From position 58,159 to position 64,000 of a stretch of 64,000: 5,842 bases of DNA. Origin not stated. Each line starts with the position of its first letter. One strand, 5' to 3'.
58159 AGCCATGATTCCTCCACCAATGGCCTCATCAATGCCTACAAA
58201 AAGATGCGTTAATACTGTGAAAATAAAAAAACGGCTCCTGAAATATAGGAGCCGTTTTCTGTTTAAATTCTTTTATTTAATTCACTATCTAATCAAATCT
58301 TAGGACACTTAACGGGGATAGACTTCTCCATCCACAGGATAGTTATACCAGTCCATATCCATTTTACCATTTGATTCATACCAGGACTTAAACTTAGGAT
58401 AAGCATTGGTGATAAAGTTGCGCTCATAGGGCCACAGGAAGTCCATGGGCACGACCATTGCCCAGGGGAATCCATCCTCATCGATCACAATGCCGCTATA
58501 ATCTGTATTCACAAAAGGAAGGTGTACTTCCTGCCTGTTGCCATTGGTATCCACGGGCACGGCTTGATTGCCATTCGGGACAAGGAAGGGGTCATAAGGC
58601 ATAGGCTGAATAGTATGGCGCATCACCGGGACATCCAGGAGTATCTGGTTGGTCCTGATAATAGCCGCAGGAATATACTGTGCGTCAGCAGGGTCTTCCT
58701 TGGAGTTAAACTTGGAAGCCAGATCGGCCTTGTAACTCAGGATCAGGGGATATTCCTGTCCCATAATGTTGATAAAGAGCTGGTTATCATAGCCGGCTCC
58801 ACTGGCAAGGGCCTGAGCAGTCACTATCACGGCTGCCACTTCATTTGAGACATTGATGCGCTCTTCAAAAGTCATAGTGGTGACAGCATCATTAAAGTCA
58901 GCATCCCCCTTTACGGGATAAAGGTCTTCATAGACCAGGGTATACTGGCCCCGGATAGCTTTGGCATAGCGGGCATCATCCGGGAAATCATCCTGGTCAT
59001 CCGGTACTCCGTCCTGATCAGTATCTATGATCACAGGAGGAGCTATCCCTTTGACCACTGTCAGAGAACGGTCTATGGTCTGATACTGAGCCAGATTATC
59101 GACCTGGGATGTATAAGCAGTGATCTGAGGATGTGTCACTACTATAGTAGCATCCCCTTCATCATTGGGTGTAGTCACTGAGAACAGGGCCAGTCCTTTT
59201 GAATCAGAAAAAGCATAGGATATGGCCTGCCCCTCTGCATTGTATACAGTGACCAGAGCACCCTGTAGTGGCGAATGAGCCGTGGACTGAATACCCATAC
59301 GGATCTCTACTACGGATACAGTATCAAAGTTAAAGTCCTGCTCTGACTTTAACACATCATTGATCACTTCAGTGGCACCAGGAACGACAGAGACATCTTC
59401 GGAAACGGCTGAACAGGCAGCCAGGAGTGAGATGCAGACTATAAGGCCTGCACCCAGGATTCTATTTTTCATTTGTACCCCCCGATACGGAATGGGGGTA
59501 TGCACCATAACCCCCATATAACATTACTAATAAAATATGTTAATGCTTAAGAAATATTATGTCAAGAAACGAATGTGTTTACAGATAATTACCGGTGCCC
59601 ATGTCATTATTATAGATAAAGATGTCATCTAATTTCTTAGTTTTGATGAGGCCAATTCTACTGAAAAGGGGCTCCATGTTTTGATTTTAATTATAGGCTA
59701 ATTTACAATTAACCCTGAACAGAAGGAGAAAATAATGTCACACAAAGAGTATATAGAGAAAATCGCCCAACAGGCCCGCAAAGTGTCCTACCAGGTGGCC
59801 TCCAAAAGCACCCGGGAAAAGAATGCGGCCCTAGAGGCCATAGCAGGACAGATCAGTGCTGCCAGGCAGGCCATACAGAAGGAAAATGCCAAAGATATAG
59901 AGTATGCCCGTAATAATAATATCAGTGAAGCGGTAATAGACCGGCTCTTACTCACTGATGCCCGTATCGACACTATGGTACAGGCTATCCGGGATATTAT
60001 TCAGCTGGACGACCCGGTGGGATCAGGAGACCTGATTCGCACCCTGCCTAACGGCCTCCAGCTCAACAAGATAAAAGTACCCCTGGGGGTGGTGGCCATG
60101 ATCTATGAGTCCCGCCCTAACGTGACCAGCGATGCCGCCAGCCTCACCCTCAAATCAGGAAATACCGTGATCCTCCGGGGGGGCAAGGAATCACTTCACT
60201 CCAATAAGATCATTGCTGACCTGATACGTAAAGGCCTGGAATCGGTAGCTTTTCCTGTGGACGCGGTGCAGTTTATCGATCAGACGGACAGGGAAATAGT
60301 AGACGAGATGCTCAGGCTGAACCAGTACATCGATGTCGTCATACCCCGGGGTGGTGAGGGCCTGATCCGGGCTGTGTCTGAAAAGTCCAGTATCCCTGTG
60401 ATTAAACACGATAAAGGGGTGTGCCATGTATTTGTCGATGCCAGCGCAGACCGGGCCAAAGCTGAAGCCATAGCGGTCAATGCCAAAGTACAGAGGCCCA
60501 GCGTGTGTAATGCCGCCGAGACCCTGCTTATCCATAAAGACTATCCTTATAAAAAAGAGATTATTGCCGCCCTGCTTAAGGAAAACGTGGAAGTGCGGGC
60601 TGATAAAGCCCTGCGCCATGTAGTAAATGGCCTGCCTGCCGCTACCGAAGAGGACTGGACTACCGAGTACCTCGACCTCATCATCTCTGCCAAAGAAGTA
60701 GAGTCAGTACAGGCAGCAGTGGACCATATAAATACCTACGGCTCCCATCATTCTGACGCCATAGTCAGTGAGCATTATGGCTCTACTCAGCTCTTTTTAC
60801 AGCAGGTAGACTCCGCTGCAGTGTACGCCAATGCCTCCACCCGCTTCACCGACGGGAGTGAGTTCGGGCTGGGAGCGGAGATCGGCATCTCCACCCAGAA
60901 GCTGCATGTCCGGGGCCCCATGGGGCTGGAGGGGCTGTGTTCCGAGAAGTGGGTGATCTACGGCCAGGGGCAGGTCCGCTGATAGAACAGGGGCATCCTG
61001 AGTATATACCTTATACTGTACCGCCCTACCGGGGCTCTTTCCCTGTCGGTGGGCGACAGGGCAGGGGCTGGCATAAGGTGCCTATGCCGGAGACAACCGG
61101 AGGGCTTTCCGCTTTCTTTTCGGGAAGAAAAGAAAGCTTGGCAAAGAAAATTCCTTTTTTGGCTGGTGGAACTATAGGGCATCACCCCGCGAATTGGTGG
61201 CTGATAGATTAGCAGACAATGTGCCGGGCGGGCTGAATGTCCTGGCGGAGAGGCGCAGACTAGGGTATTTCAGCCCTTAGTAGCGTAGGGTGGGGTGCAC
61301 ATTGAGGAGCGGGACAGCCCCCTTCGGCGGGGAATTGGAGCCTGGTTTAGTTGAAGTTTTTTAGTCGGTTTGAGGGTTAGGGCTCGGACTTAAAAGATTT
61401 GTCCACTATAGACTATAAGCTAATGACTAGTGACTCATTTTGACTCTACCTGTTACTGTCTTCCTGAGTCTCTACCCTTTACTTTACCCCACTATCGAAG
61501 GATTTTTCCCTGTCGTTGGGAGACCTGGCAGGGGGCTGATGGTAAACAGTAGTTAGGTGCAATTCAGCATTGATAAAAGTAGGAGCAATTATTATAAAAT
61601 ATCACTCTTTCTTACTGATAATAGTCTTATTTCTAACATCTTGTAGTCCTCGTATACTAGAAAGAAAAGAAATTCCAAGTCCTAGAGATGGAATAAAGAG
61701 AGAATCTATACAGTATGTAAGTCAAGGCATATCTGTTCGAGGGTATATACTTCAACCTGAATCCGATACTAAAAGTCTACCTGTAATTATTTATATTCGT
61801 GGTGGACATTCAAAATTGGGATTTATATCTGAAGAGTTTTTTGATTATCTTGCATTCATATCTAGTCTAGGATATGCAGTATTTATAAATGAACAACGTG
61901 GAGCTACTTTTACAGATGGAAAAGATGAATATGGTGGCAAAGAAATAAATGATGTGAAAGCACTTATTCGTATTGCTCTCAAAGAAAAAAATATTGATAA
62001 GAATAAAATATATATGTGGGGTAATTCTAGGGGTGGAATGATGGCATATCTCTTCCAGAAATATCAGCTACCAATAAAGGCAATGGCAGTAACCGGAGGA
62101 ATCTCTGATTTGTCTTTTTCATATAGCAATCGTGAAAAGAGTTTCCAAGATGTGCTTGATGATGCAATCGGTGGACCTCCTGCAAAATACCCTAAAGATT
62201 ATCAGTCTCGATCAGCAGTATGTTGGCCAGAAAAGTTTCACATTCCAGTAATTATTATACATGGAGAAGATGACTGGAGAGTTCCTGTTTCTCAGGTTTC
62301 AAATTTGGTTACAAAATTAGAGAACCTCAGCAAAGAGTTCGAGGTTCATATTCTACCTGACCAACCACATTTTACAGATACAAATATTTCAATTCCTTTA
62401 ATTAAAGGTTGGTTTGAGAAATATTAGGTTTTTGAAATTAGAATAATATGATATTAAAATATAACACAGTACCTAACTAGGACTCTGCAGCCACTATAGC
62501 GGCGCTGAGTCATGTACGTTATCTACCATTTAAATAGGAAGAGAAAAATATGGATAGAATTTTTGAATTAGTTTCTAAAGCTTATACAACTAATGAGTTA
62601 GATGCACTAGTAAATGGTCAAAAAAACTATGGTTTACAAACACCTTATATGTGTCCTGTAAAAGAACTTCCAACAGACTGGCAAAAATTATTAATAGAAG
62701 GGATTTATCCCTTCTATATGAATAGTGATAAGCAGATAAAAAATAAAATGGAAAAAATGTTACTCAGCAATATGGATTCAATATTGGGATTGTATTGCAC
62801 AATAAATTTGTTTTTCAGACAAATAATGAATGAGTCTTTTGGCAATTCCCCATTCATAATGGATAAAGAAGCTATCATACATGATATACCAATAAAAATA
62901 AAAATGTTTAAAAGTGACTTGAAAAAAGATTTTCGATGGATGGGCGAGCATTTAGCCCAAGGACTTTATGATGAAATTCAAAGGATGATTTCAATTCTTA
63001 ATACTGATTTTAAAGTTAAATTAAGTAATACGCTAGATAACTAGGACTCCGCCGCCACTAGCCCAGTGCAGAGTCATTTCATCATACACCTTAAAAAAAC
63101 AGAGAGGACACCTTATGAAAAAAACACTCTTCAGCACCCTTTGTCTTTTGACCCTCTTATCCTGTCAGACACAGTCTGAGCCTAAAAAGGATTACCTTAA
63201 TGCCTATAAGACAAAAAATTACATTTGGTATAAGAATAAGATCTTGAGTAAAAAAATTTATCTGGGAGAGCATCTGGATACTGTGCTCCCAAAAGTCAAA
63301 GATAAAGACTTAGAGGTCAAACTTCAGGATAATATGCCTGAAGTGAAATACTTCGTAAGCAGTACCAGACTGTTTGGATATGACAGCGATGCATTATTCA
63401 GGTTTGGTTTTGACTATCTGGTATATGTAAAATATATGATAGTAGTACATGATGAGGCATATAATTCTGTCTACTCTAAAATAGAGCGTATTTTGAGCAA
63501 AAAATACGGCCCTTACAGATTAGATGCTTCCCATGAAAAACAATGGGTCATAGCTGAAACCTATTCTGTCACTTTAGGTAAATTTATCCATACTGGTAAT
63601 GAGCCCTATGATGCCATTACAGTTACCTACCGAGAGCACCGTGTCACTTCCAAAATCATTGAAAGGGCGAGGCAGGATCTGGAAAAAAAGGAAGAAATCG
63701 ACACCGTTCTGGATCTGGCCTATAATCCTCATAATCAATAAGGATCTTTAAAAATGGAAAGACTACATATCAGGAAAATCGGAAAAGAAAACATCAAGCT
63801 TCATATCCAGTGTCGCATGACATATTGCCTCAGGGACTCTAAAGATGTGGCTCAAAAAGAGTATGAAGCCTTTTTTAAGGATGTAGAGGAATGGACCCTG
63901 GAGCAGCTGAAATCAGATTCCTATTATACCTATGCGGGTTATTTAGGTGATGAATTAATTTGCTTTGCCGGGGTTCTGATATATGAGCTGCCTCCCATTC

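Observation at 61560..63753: AT-rich three-gene array punctuated by GC-rich imperfect palindromes at gene junctions (cassette-like, probably horizontally acquired)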

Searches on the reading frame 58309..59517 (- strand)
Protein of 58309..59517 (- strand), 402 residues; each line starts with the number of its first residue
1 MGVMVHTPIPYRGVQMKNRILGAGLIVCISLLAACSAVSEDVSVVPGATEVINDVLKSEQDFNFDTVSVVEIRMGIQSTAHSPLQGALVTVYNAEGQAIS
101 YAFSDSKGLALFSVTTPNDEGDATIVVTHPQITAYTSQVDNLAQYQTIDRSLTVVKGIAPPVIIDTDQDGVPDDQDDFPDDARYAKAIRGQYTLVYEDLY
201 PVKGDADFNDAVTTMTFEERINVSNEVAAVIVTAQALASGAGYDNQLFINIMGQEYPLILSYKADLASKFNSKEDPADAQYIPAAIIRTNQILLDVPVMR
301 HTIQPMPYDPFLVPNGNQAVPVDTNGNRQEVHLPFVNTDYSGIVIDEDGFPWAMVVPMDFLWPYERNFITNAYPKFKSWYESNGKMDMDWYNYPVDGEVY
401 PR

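Call 10: search_protein_families(library=pfam, proteins=[window:58309-59517:-], max_evalue=0.1)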
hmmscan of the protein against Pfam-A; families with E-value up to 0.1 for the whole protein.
window:58309-59517:- (402 aa): 6 families
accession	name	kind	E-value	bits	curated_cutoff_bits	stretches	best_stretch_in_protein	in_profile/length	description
PF16130.10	DUF4842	-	5.8e-19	69.5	22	1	294-391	100-208/208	Domain of unknown function (DUF4842)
PF13620.12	CarboxypepD_reg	-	0.00042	21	32.3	1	78-140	8-68/82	Carboxypeptidase regulatory-like domain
PF13448.11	DUF4114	-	0.001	20.4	27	1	182-217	50-84/85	Domain of unknown function (DUF4114)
PF11974.14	bMG3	-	0.0028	18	34.9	1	82-127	26-72/103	Bacterial alpha-2-macroglobulin MG3 domain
PF17210.9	SdrD_B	-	0.021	15.4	29.7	1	75-138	15-75/112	SdrD B-like domain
PF17789.7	MG4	-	0.09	13.4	24.7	0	78-129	24-75/95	Macroglobulin domain MG4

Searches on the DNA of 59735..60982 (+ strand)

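Call 77: search_with_rna_model(model_id=R1, sources=[L012, L013, L014, L015, L016, L017, L018, L019, L020, L021, L022, L023, L024, L025, L026, L027, L028, L029, L030, L031, L032, L033, L034, L035, L036, L037, L038, L039, L040, L041, L042, L043, L044, L045, L046, L047, L048, L049, L050, L051, L052, L053, L054, L055, L056, L057, L058, L059, L060, L061, L062, L063, L064, L065, L066, L067, L068, L069, L070, L071, L072, L073, L074, L075, L076, L077, L078, L079, L080, L081, L082, L083, L084, L085, L086, L087, L088, L089, L090, L091], max_evalue=1)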
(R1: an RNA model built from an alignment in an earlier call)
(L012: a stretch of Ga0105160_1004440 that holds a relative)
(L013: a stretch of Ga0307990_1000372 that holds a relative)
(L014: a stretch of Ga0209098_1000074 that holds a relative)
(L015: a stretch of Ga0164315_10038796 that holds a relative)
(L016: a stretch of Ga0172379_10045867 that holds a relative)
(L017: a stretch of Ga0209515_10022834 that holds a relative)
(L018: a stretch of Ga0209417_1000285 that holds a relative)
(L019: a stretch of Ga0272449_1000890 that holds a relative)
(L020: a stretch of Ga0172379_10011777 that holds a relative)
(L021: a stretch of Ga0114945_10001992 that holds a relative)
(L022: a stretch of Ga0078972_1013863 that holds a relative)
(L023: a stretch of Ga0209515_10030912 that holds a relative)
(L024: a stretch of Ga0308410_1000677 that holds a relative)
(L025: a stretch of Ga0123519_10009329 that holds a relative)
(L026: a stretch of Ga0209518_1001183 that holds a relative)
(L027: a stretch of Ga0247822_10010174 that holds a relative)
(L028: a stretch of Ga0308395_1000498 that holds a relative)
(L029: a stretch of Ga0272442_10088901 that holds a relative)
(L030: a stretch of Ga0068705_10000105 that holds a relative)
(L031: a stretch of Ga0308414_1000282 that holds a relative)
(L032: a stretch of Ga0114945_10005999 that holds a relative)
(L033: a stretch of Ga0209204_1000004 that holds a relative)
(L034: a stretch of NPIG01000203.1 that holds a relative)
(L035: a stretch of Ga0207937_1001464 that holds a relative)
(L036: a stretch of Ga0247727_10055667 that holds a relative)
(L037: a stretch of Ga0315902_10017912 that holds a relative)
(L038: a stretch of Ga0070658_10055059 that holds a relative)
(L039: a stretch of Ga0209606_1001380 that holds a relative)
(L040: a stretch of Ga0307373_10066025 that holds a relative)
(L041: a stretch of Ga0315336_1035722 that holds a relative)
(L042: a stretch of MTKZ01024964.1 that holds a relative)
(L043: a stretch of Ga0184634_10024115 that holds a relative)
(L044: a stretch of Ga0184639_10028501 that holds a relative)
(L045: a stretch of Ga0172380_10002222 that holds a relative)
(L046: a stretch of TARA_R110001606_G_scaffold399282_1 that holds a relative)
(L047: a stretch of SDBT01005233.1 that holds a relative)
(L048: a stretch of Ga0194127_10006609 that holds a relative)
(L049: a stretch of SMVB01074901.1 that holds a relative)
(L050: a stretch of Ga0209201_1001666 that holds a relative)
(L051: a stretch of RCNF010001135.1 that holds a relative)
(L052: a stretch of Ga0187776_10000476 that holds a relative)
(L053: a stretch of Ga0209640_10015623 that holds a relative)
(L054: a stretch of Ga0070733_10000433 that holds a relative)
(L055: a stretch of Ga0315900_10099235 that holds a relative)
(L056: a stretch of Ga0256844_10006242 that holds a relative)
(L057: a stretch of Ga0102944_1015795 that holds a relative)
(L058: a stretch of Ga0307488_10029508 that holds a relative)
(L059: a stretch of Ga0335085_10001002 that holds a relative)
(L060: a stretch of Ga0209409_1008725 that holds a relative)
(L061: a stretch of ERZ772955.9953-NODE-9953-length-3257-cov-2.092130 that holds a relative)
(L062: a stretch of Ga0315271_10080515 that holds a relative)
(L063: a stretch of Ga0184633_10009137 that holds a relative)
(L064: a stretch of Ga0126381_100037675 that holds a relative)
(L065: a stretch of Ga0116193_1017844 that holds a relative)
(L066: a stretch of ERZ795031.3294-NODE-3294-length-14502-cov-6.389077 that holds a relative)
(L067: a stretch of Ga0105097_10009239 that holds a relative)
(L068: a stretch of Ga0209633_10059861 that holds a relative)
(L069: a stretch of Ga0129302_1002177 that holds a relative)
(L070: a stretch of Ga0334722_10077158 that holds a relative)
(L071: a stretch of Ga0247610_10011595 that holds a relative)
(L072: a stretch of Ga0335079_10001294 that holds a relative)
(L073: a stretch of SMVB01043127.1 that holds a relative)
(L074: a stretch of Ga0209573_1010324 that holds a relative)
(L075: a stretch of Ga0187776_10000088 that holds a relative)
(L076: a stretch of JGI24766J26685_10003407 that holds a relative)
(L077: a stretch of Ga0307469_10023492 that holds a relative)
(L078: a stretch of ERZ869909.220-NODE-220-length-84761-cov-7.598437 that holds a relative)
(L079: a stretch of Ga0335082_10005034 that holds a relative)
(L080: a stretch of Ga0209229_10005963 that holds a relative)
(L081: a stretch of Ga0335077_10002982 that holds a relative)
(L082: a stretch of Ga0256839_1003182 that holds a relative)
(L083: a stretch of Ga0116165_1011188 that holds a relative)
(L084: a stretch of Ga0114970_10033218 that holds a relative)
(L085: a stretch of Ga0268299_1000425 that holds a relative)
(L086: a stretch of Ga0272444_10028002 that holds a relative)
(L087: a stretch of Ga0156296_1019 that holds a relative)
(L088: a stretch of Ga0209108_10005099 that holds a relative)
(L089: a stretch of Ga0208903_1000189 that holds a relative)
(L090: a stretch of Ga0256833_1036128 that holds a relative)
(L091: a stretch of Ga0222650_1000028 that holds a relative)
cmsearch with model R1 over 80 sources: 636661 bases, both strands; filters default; matches with E-value up to 1: 1.
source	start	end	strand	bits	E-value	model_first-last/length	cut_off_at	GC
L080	627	691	+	15.1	0.69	1-62/62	no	0.66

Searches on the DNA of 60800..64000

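Call 8: search_rna_families(source=window, start=60800, end=64000, threshold=evalue, max_evalue=10)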
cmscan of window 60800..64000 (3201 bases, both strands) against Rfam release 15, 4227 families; matches with E-value up to 10: 5.
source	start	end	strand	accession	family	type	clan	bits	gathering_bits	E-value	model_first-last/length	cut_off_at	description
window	62048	62103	-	RF01533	TB10Cs4H3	Gene; snRNA; snoRNA; HACA-box;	-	23.8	45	0.12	1-67/67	no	Trypanosomatid snoRNA TB10Cs4H3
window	62205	62321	-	RF01454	RCNMV_5UTR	Cis-reg;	-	17.1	75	8.9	1-123/123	no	5'UTR enhancer element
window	62975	63089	-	RF01424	snoR118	Gene; snRNA; snoRNA; CD-box;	CL00071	16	44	8.5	1-92/92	no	small nucleolar RNA snoR118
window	62324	62439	+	RF00524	R2_retro_el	Cis-reg;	-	15.5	38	4.5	1-212/212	no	R2 RNA element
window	61898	61982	-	RF02706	TeloSII_ncR30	Gene; sRNA;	-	12.8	86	9.5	1-226/226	no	TeloSII non coding RNA 30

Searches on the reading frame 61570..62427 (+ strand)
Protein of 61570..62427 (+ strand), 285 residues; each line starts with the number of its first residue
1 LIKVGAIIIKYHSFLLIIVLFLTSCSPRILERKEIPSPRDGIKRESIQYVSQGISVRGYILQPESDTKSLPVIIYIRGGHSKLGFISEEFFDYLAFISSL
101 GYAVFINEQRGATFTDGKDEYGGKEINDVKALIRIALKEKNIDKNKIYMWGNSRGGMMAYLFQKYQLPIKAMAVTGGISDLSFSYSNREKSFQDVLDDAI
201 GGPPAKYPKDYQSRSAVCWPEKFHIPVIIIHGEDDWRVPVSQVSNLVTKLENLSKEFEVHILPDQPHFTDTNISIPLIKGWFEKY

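Call 10: search_protein_families(library=pfam, proteins=[window:61570-62427:+], max_evalue=0.1)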
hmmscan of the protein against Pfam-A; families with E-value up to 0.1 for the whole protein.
window:61570-62427:+ (285 aa): 12 families
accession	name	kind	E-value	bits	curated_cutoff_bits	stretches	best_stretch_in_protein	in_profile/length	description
PF00326.27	Peptidase_S9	-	6.2e-22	78.6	22.6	1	94-269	7-189/213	Prolyl oligopeptidase family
PF20434.5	BD-FAE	-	1.1e-15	58.1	26.8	1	60-250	3-215/215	BD-FAE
PF00561.26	Abhydrolase_1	-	1.6e-09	38.3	25.8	1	82-179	13-103/245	alpha/beta hydrolase fold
PF12146.15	Hydrolase_4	-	1.6e-08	34.6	27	1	72-177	6-109/239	Serine aminopeptidase, S33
PF02129.25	Peptidase_S15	-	3.5e-08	33.9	23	1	60-184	9-135/262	X-Pro dipeptidyl-peptidase (S15 family)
PF02230.22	Abhydrolase_2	-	2.6e-07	31.1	23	2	124-179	85-140/217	Phospholipase/Carboxylesterase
PF01738.24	DLH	-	4.2e-05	23.7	21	1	108-267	59-186/217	Dienelactone hydrolase family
PF05448.18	AXE1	-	0.00029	20.2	21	0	52-119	65-127/321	Acetyl xylan esterase (AXE1)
PF03583.20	LIP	-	0.0016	18.3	23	0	100-157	25-83/286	Secretory lipase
PF10503.15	Esterase_PHB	-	0.0037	17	23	1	111-249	63-194/219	Esterase PHB depolymerase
PF07859.19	Abhydrolase_3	-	0.027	14.7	25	0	128-162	51-88/210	alpha/beta hydrolase fold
PF03959.19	FSH1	-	0.064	13.4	21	0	217-265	154-204/211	Serine hydrolase (FSH1)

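Call 40: list_cluster_members(proteins=[P0001, P0002, window:61570-62427:+, window:59735-60982:+, window:1771-2508:-])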
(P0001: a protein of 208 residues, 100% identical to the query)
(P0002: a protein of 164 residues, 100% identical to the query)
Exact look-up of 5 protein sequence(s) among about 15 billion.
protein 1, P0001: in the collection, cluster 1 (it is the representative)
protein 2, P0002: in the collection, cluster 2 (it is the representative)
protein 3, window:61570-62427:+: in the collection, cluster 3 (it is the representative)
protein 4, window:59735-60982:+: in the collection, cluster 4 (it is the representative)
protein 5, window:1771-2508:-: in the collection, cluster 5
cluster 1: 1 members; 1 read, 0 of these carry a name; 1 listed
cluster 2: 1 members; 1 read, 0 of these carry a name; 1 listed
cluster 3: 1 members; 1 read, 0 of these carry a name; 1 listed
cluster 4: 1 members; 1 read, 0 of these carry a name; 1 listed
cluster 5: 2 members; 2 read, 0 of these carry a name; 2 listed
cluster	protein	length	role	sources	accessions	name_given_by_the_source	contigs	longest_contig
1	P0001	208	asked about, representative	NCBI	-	-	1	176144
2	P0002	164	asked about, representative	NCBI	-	-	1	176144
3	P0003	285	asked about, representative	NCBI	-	-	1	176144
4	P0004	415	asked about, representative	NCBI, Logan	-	-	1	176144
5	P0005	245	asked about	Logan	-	-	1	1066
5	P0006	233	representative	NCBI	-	-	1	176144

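Call 64: search_protein_families(library=ncbifam, proteins=[window:61570-62427:+], max_evalue=0.01)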
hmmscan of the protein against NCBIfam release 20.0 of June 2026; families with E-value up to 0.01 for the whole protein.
window:61570-62427:+ (285 aa): 8 families
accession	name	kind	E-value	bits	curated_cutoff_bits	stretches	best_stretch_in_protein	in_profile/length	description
NF053518.1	DipepPtdsDpp5Prph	equivalog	3.5e-12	45.7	900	1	66-268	421-632/655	dipeptidyl-peptidase Dpp5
NF050058.1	e_dPHAscl_type1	hypoth_equivalog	8e-12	45.2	150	1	114-253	73-207/276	extracellular catalytic domain type 1 short-chain-length polyhydroxyalkanoate depolymerase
NF052620.1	AryltfaseLP1002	equivalog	1.8e-06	27.5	300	1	55-267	15-231/265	lp_1002 family arylesterase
NF047920.1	lactonase_UilS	equivalog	2.3e-05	24.3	400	1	60-163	15-116/285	UilS family quorum-quenching N-acyl-homoserine lactonase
NF041096.1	esterase_EstD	equivalog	3.4e-05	23.1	600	0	198-246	317-365/421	esterase EstD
NF033892.1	XcbB_CpsF_sero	subfamily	0.00014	21.3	125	1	127-162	141-175/291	XcbB/CpsF family capsular polysaccharide biosynthesis protein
NF033523.0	lasso_peptidase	equivalog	0.00032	19.6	400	1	129-268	478-615/638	Atxe2 family lasso peptide isopeptidase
NF045948.1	ProImpepThrmp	equivalog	0.00068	19.1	500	1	87-184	38-135/291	proline iminopeptidase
